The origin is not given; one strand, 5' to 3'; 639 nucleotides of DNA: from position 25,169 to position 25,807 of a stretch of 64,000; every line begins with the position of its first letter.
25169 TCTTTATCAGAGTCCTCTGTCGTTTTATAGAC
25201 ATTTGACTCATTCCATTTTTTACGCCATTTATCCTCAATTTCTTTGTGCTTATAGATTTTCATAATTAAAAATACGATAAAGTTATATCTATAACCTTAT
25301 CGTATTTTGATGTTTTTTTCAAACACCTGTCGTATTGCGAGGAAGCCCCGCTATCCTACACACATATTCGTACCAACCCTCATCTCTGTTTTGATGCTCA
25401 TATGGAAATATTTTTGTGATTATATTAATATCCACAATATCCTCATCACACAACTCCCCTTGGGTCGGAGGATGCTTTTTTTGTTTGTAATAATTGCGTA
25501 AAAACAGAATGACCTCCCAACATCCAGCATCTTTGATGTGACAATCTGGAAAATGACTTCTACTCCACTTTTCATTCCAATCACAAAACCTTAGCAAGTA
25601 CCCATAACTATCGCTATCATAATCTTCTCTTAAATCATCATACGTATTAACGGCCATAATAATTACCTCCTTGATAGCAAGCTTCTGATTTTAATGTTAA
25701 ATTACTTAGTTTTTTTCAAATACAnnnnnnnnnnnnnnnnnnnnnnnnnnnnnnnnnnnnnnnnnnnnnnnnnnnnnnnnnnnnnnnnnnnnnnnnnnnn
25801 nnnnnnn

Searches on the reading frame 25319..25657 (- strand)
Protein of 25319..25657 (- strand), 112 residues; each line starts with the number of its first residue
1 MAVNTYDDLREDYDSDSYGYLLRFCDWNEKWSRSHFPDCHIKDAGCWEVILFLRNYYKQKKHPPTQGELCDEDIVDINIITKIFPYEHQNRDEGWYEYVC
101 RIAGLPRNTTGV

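Call 82: search_protein_families(library=pfam, proteins=[window:25319-25657:-], max_evalue=0.001)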
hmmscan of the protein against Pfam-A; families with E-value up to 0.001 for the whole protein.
window:25319-25657:- (112 aa): 1 family
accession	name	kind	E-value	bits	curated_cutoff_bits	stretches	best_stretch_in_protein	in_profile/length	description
PF04358.19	DsrC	-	1.5e-09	38.7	24.9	1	12-109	6-104/107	DsrC like protein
